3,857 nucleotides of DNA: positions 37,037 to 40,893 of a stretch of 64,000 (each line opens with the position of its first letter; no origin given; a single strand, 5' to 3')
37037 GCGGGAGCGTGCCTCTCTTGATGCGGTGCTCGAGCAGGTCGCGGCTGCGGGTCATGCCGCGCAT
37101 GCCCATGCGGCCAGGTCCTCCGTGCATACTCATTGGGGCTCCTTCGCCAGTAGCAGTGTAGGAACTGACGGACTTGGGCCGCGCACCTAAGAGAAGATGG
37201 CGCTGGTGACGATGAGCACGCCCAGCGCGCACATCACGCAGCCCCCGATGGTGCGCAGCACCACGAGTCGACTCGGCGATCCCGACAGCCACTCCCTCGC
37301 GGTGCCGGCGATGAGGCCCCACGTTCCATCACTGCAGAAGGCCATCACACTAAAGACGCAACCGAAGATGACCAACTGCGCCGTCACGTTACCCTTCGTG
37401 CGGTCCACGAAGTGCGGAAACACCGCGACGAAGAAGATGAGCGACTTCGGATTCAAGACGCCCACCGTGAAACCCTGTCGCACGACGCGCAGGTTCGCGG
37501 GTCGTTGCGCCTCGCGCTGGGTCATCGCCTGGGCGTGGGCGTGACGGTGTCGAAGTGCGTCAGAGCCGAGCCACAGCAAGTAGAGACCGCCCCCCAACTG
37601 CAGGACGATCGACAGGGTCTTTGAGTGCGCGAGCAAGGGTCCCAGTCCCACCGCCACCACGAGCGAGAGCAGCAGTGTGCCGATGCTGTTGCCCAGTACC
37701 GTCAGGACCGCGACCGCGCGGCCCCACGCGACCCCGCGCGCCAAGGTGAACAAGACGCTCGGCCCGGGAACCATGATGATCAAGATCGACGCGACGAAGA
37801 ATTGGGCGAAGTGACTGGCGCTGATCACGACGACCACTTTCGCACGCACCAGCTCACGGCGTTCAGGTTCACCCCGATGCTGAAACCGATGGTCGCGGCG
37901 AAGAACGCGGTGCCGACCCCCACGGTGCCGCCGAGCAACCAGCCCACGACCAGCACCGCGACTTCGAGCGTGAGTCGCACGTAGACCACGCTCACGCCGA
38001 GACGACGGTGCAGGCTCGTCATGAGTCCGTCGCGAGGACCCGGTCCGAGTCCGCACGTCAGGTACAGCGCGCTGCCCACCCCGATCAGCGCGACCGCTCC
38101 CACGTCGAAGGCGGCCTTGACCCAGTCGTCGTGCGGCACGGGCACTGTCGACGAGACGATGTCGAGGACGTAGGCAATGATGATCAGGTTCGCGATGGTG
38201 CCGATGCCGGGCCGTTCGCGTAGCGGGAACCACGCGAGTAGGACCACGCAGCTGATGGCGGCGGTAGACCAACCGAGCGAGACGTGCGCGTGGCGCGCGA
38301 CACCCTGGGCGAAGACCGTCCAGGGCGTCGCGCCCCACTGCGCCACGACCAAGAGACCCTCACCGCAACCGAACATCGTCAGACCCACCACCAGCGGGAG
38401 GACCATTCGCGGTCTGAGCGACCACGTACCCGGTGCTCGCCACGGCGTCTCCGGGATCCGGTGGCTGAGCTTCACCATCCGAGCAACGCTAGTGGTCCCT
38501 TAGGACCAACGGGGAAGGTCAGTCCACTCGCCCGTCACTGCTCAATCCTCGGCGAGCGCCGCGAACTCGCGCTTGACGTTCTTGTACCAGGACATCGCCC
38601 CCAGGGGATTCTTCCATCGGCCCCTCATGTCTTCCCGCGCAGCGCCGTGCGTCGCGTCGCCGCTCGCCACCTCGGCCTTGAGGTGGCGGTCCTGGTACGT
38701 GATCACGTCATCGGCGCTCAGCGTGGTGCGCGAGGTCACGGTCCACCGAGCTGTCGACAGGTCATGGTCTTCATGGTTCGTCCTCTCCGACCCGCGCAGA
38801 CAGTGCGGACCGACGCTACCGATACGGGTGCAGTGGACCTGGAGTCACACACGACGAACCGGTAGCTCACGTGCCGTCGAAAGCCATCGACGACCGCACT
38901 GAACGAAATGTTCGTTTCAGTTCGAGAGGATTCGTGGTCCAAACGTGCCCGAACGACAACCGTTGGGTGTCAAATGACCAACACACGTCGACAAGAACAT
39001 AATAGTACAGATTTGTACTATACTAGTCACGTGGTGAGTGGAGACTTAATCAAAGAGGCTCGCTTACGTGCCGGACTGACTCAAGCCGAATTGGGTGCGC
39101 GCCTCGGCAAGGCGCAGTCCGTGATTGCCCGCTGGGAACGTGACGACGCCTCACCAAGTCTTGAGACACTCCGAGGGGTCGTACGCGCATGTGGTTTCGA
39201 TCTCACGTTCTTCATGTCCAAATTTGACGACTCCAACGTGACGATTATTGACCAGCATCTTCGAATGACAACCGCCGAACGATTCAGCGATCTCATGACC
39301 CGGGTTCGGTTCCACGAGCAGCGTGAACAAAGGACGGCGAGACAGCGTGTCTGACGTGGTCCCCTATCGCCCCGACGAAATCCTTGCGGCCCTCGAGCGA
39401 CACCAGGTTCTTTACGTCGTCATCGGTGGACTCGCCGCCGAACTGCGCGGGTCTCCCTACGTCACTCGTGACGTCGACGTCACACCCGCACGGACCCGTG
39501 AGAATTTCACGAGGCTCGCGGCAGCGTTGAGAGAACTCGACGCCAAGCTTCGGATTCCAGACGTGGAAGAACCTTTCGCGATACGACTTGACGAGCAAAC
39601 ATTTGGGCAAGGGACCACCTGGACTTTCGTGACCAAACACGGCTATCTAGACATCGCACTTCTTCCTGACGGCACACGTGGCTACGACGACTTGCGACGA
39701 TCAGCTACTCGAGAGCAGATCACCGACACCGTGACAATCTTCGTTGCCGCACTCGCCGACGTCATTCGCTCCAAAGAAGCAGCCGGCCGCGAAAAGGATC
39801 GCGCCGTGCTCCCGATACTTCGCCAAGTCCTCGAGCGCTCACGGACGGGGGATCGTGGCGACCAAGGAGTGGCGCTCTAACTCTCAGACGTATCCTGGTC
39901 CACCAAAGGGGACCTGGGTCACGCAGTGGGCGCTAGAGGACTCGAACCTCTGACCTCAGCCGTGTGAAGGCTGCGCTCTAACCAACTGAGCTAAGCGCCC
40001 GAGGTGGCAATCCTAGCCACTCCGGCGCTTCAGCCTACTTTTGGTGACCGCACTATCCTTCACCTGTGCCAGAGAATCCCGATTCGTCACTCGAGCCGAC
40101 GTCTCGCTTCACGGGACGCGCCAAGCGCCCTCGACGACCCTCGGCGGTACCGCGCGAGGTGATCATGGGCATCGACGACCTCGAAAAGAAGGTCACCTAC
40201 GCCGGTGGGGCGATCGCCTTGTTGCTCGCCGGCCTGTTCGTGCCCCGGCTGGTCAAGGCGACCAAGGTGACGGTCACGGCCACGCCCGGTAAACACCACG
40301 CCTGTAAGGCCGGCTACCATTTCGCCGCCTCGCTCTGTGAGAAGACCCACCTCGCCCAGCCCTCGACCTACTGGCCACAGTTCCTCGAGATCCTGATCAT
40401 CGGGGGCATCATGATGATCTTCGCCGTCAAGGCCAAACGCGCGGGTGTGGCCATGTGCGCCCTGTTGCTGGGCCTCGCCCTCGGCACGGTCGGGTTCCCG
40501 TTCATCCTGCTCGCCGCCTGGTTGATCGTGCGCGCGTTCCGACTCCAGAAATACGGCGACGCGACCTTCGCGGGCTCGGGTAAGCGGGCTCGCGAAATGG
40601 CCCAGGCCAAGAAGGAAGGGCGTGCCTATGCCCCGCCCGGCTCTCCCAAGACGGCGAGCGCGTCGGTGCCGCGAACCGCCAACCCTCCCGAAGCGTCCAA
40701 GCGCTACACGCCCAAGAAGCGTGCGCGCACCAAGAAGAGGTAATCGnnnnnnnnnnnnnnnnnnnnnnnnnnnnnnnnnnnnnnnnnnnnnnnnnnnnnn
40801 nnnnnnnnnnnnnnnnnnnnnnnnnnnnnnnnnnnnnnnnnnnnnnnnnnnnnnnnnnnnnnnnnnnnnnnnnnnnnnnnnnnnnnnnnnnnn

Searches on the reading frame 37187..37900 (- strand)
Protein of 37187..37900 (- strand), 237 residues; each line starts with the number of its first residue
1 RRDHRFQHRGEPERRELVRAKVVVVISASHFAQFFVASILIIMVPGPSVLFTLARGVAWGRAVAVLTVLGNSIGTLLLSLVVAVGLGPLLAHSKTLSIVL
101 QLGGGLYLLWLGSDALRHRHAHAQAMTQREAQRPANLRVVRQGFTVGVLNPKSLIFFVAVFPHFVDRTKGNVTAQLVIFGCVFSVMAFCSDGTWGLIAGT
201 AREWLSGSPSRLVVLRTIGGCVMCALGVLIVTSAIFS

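Call 20: search_protein_families(library=pfam, proteins=[window:37187-37900:-], max_evalue=0.01)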
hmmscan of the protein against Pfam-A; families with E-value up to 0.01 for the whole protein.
window:37187-37900:- (237 aa): 1 family
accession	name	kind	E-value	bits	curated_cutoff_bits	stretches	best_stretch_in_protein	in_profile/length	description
PF01810.24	LysE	-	7.1e-29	101.1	25.6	1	40-232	2-191/193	LysE type translocator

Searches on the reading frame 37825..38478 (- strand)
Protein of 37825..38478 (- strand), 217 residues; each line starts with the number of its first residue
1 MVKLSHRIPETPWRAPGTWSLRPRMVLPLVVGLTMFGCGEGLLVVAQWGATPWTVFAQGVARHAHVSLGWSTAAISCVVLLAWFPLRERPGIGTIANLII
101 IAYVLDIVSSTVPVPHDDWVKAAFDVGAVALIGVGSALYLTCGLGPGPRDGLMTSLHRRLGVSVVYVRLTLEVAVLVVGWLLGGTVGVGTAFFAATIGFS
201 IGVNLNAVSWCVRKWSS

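Call 20: search_protein_families(library=pfam, proteins=[window:37825-38478:-], max_evalue=0.01)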
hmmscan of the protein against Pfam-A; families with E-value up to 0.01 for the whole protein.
window:37825-38478:- (217 aa): 1 family
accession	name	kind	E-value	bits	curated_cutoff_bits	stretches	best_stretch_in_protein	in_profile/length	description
PF02588.21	YitT_membrane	-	5.7e-05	23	24.3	1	60-184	37-159/205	Uncharacterised 5xTM membrane BCR, YitT family COG1284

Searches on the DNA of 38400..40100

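Call 39: search_rna_families(source=window, start=38400, end=40100, threshold=evalue, max_evalue=1)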
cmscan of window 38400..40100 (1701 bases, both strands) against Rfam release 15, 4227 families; matches with E-value up to 1: 2.
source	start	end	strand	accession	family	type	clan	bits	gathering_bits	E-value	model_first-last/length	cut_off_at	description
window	39927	40000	-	RF00005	tRNA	Gene; tRNA;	CL00001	72.2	29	2e-15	1-71/71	no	tRNA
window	39926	40000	+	RF04354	Plastid-ycf2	Cis-reg;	-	22.5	65.7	0.11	1-75/75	no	Plastid-ycf2 5UTR RNA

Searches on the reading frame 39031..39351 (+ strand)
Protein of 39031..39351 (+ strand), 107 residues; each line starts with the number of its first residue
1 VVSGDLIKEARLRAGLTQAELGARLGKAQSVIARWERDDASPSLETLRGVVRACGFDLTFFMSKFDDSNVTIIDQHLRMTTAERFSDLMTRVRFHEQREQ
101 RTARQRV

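Call 8: search_protein_families(library=pfam, proteins=[window:39031-39351:+], max_evalue=1)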
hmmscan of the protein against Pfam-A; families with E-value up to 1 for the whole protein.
window:39031-39351:+ (107 aa): 7 families
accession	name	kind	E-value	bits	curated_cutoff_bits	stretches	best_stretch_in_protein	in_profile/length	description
PF01381.28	HTH_3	-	7.7e-15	55.1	23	1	7-61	1-55/55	Helix-turn-helix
PF13560.12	HTH_31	-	6.2e-10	39.7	27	1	4-57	3-57/64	Helix-turn-helix domain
PF12844.13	HTH_19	-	0.0038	17.5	30.2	1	4-59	1-56/64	Helix-turn-helix domain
PF13744.12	HTH_37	-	0.0046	17.2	27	1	7-59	23-76/80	Helix-turn-helix domain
PF17762.8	HTH_ParB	-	0.085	13.5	22.6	1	13-33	18-38/102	ParB HTH domain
PF13936.12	HTH_38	-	0.09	13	27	1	10-34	15-39/44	Helix-turn-helix domain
PF09636.16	XkdW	-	0.092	13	24.6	1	26-51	26-49/57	XkdW protein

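Call 9: search_protein_families(library=ncbifam, proteins=[window:39031-39351:+], max_evalue=1)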
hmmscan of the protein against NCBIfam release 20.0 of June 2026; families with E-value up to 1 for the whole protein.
window:39031-39351:+ (107 aa): 14 families
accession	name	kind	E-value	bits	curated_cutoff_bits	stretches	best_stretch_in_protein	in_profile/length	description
TIGR03070.1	couple_hipB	subfamily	1.1e-07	31.6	71.65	1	4-58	4-58/58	type II toxin-antitoxin system Y4mF family antitoxin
TIGR00270.2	TIGR00270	equivalog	2.5e-06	27.4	110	1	5-54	78-127/159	multiprotein bridging factor aMBF1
NF041951.1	phage_RstR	subfamily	2.6e-06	27.7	80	1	4-53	4-53/108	RstR family transcriptional repressor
TIGR03830.1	CxxCG_CxxCG_HTH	subfamily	4.3e-06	26.5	61.8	1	3-44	66-107/127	type II TA system antitoxin MqsA family protein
NF007408.0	PRK09943.1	equivalog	4.7e-06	26.3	211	1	3-74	8-82/185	HTH-type transcriptional regulator PuuR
NF007257.0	PRK09706.1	subfamily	3.3e-05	23.7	101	1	4-53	7-56/135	transcriptional repressor DicA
NF007271.0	PRK09726.1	equivalog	0.00078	19.4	79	1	7-61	17-71/88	type II toxin-antitoxin system antitoxin HipB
NF052239.1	antitox_spr1629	equivalog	0.00078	18.6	335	1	1-70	1-70/377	spr1629 family repressor/antitoxin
NF047948.1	male_kill_WMK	equivalog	0.00091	18.8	300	1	4-67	164-227/300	WO male-killing family protein Wmk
NF006015.0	PRK08154.1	subfamily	0.0025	17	204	1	4-105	32-137/314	anaerobic benzoate catabolism transcriptional regulator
TIGR02612.1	mob_myst_A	hypoth_equivalog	0.0087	15.9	122.6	1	7-63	30-88/150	mobile mystery protein A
NF038139.1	Reg_Aceta_RamB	equivalog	0.021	13.5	700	1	4-69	4-68/465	acetate metabolism transcriptional regulator RamB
NF008109.0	PRK10856.1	equivalog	0.035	13.8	208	1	3-53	15-67/334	cytoskeleton protein RodZ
TIGR04285.1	nucleoid_noc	exception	0.036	13.4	315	1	14-33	113-132/255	nucleoid occlusion protein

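Call 10: search_protein_families(library=padloc, proteins=[window:39031-39351:+], max_evalue=1)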
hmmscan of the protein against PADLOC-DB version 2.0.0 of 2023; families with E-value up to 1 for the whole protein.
window:39031-39351:+ (107 aa): 18 families
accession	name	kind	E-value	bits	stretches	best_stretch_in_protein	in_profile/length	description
PDLC03951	RmrA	-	1.5e-08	32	1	7-69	13-75/400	-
PDLC03954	RmrA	-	3.6e-08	30.7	1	4-70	12-78/380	-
PDLC03949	RmrA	-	5.4e-08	30.1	1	6-64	6-64/363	-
PDLC04142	capH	-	6.6e-08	31.6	1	3-69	7-73/103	capH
PDLC03947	RmrA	-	8.9e-08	29.3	1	4-73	13-82/383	-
PDLC02926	HTH_VI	-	1.3e-07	29.7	1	4-90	3-89/92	-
PDLC03944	RmrA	-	1.6e-07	28.7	1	4-80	8-83/384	-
PDLC03948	RmrA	-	4.1e-07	27.2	1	3-64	9-70/397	-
PDLC03952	RmrA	-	5.5e-07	26.8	1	6-68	26-88/395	-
PDLC03956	RmrA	-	7.5e-06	23.2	1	6-83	13-90/399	-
PDLC03945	RmrA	-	8.6e-05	19.9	1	1-96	1-93/394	-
PDLC03946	RmrA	-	0.00026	17.9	1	4-64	4-64/357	-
PDLC03955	RmrA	-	0.00035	17.9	1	10-78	28-95/371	-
PDLC03953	RmrA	-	0.00057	17.2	1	4-71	7-74/373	-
PDLC04760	PDC-M64C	-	0.0017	16.7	1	9-52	33-76/93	-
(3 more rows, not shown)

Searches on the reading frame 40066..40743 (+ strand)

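Call 20: search_protein_families(library=pfam, proteins=[window:40066-40743:+], max_evalue=0.01)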
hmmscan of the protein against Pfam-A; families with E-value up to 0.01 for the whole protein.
window:40066-40743:+ (225 aa): 1 family
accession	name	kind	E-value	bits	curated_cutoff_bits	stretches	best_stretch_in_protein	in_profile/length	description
PF07264.17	EI24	-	0.0058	17.2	32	1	48-180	76-168/199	Sulfate transporter CysZ/Etoposide-induced protein 2.4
